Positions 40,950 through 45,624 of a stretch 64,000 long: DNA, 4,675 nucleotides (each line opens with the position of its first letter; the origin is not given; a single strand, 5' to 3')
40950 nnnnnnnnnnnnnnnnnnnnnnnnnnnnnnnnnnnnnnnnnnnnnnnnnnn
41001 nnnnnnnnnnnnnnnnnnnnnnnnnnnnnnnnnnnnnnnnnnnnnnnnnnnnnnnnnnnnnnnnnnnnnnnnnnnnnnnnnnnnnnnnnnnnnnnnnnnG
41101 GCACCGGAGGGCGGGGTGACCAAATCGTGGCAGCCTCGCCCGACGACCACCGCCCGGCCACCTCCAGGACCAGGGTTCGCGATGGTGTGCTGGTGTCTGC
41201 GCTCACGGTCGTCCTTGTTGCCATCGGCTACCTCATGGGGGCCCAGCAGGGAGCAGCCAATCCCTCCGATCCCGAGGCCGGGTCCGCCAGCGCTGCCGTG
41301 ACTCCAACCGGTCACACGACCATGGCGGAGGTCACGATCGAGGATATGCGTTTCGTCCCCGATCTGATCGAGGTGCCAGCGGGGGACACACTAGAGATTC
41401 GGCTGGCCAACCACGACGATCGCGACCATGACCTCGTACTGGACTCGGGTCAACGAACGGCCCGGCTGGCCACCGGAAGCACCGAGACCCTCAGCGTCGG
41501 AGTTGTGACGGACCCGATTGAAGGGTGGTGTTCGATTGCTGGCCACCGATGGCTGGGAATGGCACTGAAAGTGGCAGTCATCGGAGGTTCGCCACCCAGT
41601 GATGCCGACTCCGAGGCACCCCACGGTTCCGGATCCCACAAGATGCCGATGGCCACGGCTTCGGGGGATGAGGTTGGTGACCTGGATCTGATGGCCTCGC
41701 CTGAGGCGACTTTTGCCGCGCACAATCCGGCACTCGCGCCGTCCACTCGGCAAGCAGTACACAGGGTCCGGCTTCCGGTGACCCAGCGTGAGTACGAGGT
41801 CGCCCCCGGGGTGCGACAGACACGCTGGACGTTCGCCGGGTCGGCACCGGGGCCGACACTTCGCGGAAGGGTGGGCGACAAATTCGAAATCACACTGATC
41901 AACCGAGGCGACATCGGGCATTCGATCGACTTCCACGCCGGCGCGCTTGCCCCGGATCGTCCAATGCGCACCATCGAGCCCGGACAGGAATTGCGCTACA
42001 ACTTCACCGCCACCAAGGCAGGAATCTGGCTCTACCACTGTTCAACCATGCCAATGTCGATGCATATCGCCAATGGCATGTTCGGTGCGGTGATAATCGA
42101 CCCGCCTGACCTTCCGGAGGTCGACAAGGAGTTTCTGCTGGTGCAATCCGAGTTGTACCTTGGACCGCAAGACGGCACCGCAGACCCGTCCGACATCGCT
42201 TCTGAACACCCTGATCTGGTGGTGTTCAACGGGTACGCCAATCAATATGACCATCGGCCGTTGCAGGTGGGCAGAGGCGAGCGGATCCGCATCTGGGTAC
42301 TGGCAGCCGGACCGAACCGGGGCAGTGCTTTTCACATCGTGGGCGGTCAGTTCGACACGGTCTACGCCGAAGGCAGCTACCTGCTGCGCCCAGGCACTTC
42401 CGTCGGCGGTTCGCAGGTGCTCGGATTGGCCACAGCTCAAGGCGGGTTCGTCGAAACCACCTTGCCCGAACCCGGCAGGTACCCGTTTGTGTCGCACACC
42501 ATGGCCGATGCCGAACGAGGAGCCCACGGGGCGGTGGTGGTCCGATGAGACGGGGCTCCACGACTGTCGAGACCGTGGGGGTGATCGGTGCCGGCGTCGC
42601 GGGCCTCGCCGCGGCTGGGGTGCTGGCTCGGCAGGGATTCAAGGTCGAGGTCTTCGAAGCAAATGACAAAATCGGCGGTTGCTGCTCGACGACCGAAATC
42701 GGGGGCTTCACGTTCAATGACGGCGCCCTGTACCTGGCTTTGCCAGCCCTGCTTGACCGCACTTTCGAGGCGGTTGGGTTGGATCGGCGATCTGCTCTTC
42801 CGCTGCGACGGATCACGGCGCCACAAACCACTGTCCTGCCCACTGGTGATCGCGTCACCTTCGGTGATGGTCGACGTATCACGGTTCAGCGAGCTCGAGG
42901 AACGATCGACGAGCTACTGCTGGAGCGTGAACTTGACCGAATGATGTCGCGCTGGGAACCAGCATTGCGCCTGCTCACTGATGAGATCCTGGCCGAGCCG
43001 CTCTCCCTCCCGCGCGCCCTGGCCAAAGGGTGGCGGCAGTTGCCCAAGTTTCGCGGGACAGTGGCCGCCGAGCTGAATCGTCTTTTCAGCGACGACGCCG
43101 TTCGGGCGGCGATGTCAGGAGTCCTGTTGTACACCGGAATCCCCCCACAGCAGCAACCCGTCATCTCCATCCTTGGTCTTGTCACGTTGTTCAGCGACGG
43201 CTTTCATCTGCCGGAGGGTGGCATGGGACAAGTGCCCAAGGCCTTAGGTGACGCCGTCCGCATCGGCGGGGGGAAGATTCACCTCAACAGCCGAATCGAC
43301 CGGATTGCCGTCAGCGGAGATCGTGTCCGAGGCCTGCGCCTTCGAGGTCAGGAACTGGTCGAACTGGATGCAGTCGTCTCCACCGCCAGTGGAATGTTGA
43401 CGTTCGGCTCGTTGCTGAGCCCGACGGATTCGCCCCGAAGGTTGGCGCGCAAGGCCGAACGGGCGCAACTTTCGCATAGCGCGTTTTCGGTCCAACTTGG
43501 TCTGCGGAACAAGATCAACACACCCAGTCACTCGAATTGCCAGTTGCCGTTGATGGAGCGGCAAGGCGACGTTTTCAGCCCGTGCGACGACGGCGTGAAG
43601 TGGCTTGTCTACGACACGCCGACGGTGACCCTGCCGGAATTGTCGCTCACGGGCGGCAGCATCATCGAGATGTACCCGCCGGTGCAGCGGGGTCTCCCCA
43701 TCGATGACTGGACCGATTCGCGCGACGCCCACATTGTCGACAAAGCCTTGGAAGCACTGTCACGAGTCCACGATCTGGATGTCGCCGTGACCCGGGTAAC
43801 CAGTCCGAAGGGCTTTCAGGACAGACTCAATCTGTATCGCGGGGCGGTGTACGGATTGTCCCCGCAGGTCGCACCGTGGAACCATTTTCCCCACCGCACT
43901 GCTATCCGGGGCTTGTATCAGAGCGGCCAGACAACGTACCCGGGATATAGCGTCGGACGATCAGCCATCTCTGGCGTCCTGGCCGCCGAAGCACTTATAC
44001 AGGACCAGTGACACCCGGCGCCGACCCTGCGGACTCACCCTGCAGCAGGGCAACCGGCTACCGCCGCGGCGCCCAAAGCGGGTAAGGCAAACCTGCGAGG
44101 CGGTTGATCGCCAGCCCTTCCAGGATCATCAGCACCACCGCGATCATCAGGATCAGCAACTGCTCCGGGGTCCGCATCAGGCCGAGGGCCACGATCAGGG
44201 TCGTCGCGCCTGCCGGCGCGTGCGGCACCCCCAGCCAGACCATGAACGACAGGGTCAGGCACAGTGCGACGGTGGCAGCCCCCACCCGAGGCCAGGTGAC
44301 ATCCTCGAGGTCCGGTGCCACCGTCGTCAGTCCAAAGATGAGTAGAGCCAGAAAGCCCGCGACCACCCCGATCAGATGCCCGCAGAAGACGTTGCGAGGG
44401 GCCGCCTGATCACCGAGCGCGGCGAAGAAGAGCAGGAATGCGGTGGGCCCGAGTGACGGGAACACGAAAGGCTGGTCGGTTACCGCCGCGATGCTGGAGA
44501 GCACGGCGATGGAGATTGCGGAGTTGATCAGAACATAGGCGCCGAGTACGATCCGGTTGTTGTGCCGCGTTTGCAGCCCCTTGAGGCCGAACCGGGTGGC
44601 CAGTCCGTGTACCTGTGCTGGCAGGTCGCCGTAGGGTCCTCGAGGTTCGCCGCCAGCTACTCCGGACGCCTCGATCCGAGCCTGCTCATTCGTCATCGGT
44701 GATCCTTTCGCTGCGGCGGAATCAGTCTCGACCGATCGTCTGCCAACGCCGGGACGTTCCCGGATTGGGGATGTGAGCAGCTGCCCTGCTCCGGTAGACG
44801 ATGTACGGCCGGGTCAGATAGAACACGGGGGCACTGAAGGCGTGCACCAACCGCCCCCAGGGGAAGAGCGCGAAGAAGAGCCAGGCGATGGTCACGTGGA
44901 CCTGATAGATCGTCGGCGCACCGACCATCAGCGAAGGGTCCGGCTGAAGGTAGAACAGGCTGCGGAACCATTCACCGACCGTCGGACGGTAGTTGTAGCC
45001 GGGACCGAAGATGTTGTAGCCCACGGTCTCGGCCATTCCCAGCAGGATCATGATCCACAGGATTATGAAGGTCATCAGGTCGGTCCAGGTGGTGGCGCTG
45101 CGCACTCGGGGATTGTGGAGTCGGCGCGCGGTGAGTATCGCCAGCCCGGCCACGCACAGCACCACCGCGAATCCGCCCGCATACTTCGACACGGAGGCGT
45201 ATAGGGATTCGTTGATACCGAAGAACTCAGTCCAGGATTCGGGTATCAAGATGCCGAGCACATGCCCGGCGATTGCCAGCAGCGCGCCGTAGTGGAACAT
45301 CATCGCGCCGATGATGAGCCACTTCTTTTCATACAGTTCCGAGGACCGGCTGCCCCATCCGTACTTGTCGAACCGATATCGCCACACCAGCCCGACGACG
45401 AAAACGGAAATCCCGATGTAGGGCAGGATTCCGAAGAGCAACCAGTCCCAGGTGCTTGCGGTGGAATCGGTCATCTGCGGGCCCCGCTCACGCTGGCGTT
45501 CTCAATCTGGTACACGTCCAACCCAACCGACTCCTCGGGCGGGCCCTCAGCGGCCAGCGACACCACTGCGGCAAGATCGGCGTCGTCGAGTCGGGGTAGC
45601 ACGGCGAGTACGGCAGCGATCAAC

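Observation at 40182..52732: Compact nitrogen-oxide cluster: NirK fusion, FAD oxidoreductase, HPP protein, narGHJI and a divergent P450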

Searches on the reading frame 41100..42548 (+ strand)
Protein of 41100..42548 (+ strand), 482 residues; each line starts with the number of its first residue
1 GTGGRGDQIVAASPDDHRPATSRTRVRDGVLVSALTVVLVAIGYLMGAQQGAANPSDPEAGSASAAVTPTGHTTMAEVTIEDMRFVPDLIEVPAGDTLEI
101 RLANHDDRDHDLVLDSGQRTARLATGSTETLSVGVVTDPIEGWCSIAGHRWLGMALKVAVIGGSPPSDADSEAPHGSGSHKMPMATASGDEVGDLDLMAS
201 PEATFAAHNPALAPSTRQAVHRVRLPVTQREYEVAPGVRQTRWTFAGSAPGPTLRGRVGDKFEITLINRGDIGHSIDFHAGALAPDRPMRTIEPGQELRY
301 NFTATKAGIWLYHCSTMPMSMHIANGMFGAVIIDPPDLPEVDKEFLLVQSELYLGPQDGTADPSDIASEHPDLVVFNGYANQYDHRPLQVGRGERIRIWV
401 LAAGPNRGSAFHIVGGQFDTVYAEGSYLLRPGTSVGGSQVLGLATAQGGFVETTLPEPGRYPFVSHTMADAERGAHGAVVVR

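Call 43: search_solved_structures(query=window:41100-42548:+, max_evalue=1e-10, show_alignments=1)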
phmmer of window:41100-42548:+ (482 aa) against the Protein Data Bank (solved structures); distinct sequences matched with E-value up to 1e-10: 116 (the best 60 are shown).
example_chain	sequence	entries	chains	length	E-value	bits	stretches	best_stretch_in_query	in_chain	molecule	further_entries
2dv6_A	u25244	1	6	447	6.3e-50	173.6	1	220-477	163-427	Nitrite reductase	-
6tfd_A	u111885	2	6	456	3.8e-48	167.8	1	217-477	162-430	Copper-containing nitrite reductase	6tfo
1kbv_A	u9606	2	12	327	1.1e-44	156.4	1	203-478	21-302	Major outer membrane protein PAN 1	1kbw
5tb7_A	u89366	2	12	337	1.4e-44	155.9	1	203-478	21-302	Nitrite reductase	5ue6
6the_A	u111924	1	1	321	2.9e-43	151.6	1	218-479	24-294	Copper-containing nitrite reductase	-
3wi9_A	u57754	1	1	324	1.3e-42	149.5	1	215-477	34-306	Nitrite reductase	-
3wkq_A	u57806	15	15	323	1.4e-42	149.4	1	216-477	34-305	Nitrite reductase | Copper-containing nitrite reductase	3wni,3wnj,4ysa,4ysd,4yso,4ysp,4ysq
3x1e_A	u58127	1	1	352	1.6e-42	149.2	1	215-477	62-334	Nitrite reductase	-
3wia_A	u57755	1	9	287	4.4e-42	147.7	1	230-477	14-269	Nitrite reductase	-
9kwt_A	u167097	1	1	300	5.1e-42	147.5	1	216-477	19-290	Copper-containing nitrite reductase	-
9kws_A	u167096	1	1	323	6.7e-42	147.1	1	216-477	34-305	Copper-containing nitrite reductase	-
4kns_A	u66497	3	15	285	2.1e-41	145.5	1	237-478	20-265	Multicopper oxidase type 1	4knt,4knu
3wkp_A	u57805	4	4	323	2.5e-41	145.2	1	216-477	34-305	Nitrite reductase | Copper-containing nitrite reductase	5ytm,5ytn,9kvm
9kvl_A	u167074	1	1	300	2.7e-41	145.2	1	216-477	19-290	Copper-containing nitrite reductase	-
3x1n_A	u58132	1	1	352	3e-41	145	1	215-477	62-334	Nitrite reductase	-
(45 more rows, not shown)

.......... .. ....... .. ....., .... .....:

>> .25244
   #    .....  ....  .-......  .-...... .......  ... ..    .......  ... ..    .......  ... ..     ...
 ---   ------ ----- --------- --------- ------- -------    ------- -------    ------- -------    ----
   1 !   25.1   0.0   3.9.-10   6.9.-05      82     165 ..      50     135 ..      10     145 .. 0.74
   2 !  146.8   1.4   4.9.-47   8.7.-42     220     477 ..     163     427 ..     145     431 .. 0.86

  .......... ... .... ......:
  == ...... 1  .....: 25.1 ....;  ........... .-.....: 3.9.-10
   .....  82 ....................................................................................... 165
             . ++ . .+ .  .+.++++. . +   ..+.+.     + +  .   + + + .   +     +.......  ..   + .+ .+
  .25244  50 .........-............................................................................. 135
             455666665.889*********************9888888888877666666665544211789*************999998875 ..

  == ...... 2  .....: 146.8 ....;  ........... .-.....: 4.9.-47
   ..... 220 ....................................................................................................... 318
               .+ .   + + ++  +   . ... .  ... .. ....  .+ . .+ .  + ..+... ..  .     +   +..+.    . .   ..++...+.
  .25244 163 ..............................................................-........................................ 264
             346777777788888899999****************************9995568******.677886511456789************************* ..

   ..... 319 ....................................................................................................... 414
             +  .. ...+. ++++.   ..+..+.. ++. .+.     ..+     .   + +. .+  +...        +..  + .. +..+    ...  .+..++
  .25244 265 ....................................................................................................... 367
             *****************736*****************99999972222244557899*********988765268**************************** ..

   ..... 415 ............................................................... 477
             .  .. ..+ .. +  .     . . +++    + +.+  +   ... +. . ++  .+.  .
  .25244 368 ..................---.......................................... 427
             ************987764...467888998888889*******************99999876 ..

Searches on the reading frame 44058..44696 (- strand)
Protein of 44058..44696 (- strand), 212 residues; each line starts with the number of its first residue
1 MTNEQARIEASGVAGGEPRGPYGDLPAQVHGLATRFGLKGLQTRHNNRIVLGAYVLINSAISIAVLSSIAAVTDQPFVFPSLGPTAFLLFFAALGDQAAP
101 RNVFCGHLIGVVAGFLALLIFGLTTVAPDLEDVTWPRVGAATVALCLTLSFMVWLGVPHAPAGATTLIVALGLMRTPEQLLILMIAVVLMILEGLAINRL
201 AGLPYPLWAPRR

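Call 3: search_protein_families(library=pfam, proteins=[window:44058-44696:-])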
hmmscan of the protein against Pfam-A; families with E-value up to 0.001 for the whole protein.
window:44058-44696:- (212 aa): 1 family
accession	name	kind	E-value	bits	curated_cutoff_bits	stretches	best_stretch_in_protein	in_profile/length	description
PF04982.19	TM_HPP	-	6.9e-21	74.9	27.2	1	54-206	11-157/157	HPP, transmembrane region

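Call 4: search_protein_families(library=ncbifam, proteins=[window:44058-44696:-])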
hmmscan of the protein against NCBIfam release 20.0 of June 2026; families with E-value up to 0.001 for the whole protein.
window:44058-44696:- (212 aa): 0 families

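Call 50: find_homologous_proteins(query=window:44058-44696:-, max_evalue=1e-10)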
Query window:44058-44696:- (212 aa): 6235 proteins with E <= 1e-10 among 8000 candidates; the best 120 are listed.
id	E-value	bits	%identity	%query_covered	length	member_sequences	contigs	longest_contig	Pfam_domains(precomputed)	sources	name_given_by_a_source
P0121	3.3e-128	444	97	100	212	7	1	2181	PF04982.20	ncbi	-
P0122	7.3e-112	390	88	99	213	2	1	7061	PF04982.20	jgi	jgi:CBS domain-containing membrane protein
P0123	2.2e-110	385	87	99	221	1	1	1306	PF04982.20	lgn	-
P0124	4.1e-106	372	88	92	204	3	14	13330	PF04982.20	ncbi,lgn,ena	-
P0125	7.6e-102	358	78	99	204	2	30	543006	PF04982.20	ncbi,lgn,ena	-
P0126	6.5e-98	345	84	89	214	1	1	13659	PF04982.20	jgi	jgi:CBS-domain-containing membrane protein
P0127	2.3e-97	343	75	100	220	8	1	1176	PF04982.20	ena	-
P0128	7.6e-97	341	74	100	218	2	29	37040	PF04982.20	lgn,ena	-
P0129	1.0e-93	331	80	90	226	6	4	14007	PF04982.20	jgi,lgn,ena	-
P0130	2.4e-92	327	78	89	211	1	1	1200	PF04982.20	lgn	-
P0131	7.6e-92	325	80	89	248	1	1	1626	PF04982.20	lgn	-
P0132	1.5e-91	324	79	90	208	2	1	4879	PF04982.20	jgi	-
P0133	4.1e-91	323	73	100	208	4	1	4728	PF04982.20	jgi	-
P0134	4.2e-91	322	80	90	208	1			PF04982.20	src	-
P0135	5.8e-91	322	79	90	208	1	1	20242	PF04982.20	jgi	jgi:hypothetical protein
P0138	2.8e-90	320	75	90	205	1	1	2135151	PF04982.20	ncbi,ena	-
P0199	1.3e-81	292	71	90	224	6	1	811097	PF04982.20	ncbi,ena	-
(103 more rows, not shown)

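Call 51: find_encoding_contigs(protein=P0125, flank=10000, max_places=2)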
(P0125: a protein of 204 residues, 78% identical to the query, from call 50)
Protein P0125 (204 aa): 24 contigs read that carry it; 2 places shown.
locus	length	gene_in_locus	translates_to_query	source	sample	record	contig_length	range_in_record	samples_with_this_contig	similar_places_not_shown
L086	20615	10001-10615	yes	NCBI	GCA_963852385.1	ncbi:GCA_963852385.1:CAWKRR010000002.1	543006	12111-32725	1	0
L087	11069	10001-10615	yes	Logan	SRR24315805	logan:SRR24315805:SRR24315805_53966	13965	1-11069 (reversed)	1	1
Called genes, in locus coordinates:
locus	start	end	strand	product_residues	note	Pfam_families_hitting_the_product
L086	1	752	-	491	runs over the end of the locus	PF04244:DPRP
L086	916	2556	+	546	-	PF00884:Sulfatase, PF01663:Phosphodiest (faint), PF16347:SGSH_C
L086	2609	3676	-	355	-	-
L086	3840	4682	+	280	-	-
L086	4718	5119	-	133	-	-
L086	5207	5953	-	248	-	PF01022:HTH_5 (weak), PF09339:HTH_IclR (faint), PF12840:HTH_20 (weak)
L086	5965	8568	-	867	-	PF13473:Cupredoxin_1 (weak), PF07731:Cu-oxidase_2 (weak), PF07732:Cu-oxidase_3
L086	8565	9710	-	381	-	-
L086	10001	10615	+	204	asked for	PF04982:TM_HPP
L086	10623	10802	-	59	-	-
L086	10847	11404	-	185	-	-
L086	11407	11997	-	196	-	PF27355:MJ1278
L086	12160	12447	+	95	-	PF10006:DUF2249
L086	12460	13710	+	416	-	PF04055:Radical_SAM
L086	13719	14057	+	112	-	PF07883:Cupin_2 (weak)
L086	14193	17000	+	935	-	PF08448:PAS_4, PF08448:PAS_4, PF08447:PAS_3, PF00989:PAS, PF08448:PAS_4, PF13426:PAS_9, PF00990:GGDEF, PF00563:EAL, +4 more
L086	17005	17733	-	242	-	-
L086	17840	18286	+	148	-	-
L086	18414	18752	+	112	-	PF01022:HTH_5, PF12840:HTH_20 (weak)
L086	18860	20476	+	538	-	PF00916:Sulfate_transp, PF16983:MFS_MOT1 (weak), PF01740:STAS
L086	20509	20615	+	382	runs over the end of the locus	PF03706:LPG_synthase_TM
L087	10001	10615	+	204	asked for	PF04982:TM_HPP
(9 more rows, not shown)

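Call 52: find_encoding_contigs(protein=P0138, flank=10000, max_places=1)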
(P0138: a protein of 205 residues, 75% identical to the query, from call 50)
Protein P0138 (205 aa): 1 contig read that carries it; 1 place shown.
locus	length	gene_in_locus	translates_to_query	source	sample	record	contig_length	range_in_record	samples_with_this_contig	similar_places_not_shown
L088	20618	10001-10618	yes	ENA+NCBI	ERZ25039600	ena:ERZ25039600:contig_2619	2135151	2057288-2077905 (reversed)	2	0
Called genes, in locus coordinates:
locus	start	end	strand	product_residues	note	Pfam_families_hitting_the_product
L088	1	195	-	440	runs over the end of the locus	PF00205:TPP_enzyme_M, PF02775:TPP_enzyme_C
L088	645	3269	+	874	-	PF01935:DUF87 (weak), PF05872:HerA_C (weak)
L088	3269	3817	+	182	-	PF01327:Pep_deformylase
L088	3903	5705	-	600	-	PF00171:Aldedh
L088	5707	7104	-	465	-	PF04303:PrpF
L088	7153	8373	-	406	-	PF08240:ADH_N, PF16912:Glu_dehyd_C (faint), PF00107:ADH_zinc_N, PF13602:ADH_zinc_N_2 (weak)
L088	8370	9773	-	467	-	PF00743:FMO-like, PF07992:Pyr_redox_2, PF13450:NAD_binding_8 (weak), PF13454:NAD_binding_9 (faint), PF13738:Pyr_redox_3, PF13434:Lys_Orn_oxgnase (weak)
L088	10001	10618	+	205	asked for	PF04982:TM_HPP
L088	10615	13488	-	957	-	PF00932:LTD, PF19580:Exo_endo_phos_3, PF03372:Exo_endo_phos (weak)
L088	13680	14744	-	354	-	PF05762:VWA_CoxE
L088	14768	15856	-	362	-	PF00158:Sigma54_activat (faint), PF00004:AAA, PF07724:AAA_2 (weak), PF07728:AAA_5, PF13401:AAA_22 (weak)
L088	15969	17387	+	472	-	PF03007:WS_DGAT_cat, PF06974:WS_DGAT_C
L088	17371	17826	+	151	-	PF01243:PNPOx_N (weak)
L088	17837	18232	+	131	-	-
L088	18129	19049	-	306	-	PF00561:Abhydrolase_1, PF12697:Abhydrolase_6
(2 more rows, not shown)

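Call 53: find_encoding_contigs(protein=P0199, flank=10000, max_places=1)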
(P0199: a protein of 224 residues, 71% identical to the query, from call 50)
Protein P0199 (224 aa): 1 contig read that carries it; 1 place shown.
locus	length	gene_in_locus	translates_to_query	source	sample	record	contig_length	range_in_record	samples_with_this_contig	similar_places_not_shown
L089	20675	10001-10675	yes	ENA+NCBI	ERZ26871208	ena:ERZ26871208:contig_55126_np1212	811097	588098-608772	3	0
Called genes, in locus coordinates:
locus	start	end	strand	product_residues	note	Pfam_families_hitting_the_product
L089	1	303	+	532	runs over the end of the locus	PF00135:COesterase, PF20434:BD-FAE, PF07859:Abhydrolase_3 (faint)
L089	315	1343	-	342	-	PF00296:Bac_luciferase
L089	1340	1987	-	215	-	PF03807:F420_oxidored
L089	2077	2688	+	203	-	PF00440:TetR_N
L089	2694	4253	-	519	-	PF00206:Lyase_1, PF10415:FumaraseC_C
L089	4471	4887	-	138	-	-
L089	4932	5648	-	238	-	PF20066:Glyoxalase_8 (weak)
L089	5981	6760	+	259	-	PF00392:GntR, PF07702:UTRA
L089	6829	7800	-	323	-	PF14582:Metallophos_3 (faint), PF00149:Metallophos (faint)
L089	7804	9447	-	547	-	PF00324:AA_permease, PF13520:AA_permease_2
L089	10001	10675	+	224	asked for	PF04982:TM_HPP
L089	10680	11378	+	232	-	PF12697:Abhydrolase_6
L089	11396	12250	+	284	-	PF00561:Abhydrolase_1, PF12697:Abhydrolase_6, PF00561:Abhydrolase_1 (weak)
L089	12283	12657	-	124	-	PF02311:AraC_binding (weak), PF07883:Cupin_2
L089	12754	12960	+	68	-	PF13560:HTH_31, PF01381:HTH_3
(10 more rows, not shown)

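Call 82: search_protein_families(library=pfam, proteins=[L086:8565-9710:-, L086:10847-11404:-], max_evalue=0.001)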
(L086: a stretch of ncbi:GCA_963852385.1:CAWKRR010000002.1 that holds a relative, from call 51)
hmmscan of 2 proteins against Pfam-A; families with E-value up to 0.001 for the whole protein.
L086:8565-9710:- (381 aa): 0 families

L086:10847-11404:- (185 aa): 0 families

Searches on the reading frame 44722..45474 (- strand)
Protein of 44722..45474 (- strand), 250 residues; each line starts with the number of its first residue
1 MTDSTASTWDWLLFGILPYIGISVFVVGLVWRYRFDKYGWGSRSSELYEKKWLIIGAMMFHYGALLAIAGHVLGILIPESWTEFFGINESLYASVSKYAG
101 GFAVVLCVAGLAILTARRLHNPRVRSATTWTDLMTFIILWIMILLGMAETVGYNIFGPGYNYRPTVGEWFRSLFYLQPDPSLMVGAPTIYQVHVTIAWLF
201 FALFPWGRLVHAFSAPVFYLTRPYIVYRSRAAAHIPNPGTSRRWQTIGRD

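Call 3: search_protein_families(library=pfam, proteins=[window:44722-45474:-])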
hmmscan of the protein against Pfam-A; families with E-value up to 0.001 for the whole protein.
window:44722-45474:- (250 aa): 1 family
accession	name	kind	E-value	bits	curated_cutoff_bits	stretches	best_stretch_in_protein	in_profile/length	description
PF02665.19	Nitrate_red_gam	-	1.2e-79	267.4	22.9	1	12-230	3-217/217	Nitrate reductase gamma subunit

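Call 4: search_protein_families(library=ncbifam, proteins=[window:44722-45474:-])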
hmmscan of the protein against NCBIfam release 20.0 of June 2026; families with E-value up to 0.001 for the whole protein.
window:44722-45474:- (250 aa): 4 families
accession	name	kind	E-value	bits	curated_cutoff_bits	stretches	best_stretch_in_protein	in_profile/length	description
TIGR00351.1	narI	equivalog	4.1e-59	200.1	105.55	1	11-230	6-224/225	respiratory nitrate reductase subunit gamma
NF038037.1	cytob_DsrM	equivalog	5.4e-06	25.8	300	1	49-235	112-288/320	sulfate reduction electron transfer complex DsrMKJOP subunit DsrM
NF045723.1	memb_anch_TmcC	equivalog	2.5e-05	23.9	240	1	51-148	70-161/218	TmcC family electron transfer complex membrane anchor subunit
NF038018.1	qmoC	equivalog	0.00066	19.2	300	0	93-148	257-312/360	quinone-interacting membrane-bound oxidoreductase complex subunit QmoC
